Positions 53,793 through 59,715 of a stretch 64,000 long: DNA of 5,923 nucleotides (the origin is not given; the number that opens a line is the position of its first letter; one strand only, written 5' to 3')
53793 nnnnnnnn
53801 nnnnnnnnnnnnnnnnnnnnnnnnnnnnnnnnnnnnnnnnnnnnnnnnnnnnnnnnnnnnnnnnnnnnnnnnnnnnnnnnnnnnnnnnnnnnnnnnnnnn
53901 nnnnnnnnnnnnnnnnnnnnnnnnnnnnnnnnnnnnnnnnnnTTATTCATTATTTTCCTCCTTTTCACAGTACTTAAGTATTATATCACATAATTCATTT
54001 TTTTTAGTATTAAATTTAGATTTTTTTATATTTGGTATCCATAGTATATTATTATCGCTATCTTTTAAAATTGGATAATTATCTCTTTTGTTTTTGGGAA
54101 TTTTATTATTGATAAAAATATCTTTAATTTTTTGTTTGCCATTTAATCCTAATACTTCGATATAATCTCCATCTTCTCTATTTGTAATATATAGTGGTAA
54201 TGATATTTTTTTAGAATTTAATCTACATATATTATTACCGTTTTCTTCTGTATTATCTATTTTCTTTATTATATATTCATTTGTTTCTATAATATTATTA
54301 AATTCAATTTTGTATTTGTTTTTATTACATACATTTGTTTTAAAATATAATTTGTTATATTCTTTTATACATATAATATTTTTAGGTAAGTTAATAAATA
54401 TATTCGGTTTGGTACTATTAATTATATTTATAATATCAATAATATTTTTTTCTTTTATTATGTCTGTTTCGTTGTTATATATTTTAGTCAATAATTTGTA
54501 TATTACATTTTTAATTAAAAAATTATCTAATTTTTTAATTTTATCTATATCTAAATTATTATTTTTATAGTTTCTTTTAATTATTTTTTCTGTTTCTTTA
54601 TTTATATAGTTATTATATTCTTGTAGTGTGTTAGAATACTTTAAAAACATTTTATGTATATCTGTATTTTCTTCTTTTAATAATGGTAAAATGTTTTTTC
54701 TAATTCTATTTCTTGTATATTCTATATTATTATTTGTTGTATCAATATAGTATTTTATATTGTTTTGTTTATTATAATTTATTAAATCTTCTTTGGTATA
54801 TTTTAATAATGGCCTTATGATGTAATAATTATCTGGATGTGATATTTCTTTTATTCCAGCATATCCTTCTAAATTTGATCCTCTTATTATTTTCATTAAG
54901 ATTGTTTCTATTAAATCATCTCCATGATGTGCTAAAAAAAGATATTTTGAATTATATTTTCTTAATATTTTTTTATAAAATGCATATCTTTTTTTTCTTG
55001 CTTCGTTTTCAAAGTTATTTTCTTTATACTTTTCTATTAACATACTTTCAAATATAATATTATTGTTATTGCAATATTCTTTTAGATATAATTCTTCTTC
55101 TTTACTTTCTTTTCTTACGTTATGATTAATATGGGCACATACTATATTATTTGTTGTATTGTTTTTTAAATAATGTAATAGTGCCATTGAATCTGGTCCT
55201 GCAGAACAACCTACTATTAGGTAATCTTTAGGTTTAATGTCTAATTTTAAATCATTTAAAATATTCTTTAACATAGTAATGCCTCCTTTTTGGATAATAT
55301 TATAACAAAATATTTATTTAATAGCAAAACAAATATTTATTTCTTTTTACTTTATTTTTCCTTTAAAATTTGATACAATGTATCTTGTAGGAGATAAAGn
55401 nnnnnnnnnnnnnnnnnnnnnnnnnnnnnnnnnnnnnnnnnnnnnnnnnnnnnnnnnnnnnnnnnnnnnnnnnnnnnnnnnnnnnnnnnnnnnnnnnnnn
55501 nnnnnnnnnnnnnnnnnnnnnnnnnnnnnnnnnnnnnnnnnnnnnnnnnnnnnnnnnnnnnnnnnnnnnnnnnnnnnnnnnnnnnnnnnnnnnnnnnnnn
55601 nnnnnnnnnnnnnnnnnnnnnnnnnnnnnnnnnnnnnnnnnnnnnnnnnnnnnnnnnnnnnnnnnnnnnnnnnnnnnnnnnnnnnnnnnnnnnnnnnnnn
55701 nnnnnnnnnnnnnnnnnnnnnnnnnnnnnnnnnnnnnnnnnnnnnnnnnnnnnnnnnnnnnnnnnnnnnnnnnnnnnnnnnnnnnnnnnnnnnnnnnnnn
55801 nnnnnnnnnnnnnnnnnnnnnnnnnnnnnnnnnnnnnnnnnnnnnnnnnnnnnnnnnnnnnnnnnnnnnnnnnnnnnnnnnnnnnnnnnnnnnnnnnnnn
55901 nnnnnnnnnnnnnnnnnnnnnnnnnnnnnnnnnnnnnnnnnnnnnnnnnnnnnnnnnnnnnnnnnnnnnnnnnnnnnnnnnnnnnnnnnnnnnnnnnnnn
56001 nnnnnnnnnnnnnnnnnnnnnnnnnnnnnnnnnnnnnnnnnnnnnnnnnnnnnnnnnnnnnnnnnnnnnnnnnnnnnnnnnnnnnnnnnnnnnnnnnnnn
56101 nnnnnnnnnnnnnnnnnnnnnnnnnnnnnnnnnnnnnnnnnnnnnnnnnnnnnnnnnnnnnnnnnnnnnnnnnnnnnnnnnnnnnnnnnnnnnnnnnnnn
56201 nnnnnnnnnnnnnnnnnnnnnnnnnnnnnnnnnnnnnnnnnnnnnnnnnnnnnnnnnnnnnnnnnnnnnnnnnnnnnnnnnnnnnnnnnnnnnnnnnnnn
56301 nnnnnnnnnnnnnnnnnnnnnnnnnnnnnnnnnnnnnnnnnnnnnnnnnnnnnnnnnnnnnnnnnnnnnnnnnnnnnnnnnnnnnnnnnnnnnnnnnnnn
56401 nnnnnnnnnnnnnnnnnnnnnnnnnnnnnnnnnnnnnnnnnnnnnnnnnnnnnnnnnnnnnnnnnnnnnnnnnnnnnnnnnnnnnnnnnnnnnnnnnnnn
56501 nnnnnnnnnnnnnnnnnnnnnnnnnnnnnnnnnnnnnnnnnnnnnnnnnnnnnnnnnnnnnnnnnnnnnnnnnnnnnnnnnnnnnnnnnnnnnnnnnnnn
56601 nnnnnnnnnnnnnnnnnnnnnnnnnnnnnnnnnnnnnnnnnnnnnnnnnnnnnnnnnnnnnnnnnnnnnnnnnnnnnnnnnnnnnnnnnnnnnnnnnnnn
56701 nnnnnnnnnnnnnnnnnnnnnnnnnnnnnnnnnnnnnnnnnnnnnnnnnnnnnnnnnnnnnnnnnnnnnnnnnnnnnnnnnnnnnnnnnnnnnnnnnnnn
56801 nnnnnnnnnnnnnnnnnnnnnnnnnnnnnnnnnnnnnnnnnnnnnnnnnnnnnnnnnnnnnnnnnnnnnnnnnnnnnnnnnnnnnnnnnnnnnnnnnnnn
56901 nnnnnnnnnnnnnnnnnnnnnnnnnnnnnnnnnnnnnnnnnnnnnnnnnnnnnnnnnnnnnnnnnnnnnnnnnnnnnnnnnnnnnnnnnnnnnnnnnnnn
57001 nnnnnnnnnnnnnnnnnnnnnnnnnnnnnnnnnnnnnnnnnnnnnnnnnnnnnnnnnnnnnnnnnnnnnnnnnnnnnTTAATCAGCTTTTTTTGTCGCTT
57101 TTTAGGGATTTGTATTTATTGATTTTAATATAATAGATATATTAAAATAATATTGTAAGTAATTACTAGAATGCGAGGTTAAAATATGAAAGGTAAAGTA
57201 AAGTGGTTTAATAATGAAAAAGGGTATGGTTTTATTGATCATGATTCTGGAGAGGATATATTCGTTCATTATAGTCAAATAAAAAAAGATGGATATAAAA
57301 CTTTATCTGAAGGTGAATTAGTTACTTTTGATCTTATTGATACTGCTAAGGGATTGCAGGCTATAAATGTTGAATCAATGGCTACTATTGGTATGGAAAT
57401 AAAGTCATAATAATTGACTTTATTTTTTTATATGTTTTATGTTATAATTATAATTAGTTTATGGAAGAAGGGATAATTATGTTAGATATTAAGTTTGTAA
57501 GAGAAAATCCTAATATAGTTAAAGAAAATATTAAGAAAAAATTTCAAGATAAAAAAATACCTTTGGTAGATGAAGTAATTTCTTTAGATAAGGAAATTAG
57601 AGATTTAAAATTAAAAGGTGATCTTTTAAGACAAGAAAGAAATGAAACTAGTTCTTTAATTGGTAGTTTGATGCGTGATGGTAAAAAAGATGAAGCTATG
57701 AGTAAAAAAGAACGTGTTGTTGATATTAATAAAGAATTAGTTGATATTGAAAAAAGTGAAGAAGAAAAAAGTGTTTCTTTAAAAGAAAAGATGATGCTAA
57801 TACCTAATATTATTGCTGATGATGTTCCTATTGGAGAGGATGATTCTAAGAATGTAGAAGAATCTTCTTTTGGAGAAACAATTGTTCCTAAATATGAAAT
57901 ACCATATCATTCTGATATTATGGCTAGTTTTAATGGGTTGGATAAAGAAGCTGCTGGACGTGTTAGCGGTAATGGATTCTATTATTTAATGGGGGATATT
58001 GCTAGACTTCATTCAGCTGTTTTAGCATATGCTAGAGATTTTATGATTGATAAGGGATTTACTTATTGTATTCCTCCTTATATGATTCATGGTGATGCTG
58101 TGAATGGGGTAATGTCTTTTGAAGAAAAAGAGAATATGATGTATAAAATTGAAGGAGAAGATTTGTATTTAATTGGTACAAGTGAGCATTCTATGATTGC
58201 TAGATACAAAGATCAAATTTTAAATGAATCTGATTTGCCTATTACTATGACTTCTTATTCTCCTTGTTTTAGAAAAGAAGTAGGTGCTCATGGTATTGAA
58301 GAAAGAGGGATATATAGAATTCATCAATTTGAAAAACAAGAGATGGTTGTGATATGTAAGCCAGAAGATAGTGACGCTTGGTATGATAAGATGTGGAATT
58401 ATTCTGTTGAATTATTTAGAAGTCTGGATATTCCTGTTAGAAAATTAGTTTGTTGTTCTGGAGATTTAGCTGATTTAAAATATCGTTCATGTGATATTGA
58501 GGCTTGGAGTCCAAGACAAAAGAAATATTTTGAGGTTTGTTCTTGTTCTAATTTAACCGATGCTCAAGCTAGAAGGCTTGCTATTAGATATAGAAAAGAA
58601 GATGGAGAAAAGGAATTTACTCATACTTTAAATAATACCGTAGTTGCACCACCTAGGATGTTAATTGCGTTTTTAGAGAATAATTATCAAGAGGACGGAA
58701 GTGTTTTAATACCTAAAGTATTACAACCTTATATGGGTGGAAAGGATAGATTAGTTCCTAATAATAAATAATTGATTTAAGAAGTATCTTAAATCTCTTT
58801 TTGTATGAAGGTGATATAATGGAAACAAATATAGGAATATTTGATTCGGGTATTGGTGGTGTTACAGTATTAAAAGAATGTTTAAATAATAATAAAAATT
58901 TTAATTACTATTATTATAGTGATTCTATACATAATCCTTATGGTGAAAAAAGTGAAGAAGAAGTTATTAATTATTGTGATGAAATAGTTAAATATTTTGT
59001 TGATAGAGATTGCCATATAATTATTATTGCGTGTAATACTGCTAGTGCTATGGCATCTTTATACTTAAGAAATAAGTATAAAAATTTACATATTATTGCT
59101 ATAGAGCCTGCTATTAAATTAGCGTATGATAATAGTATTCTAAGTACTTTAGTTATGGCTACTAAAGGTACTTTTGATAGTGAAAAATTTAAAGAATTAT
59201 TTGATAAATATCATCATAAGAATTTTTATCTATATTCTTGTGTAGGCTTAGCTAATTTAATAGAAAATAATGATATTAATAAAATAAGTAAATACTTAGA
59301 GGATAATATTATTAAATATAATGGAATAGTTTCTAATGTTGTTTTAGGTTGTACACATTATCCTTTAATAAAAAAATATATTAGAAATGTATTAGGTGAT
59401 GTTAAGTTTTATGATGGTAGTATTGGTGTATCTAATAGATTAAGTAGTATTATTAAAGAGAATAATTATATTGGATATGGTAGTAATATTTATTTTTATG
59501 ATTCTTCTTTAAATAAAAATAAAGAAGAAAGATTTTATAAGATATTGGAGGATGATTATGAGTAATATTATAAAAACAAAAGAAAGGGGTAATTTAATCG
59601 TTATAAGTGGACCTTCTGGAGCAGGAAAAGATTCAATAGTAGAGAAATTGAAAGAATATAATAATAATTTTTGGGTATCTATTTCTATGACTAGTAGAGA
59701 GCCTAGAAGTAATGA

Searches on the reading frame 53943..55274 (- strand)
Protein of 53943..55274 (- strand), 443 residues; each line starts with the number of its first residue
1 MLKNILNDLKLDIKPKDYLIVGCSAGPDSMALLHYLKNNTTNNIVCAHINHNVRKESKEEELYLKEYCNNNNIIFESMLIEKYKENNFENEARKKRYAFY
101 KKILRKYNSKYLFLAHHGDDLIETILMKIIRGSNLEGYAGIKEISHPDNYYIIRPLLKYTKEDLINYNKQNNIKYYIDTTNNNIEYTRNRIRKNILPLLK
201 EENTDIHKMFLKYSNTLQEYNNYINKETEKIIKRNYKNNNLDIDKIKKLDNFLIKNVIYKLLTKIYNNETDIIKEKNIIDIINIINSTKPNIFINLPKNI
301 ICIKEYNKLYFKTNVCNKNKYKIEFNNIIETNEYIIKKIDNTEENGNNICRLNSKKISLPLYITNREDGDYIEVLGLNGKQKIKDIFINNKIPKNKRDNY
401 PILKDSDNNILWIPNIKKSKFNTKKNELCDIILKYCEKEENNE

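Call 37: search_protein_families(library=pfam, proteins=[window:53943-55274:-], max_evalue=0.01)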
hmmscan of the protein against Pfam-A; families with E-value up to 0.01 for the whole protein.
window:53943-55274:- (443 aa): 2 families
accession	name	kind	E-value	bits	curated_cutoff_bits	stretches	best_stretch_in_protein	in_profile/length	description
PF01171.26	ATP_bind_3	-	1.6e-55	188.1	27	1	19-194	2-182/182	PP-loop family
PF11734.13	TilS_C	-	1.3e-10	40.9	22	1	363-426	3-66/74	TilS substrate C-terminal domain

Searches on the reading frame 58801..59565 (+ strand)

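Call 37: search_protein_families(library=pfam, proteins=[window:58801-59565:+], max_evalue=0.01)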
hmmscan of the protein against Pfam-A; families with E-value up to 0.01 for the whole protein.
window:58801-59565:+ (254 aa): 1 family
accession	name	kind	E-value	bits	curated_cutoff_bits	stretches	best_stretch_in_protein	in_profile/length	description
PF01177.27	Asp_Glu_race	-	3.8e-07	30.5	31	1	51-206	51-203/211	Asp/Glu/Hydantoin racemase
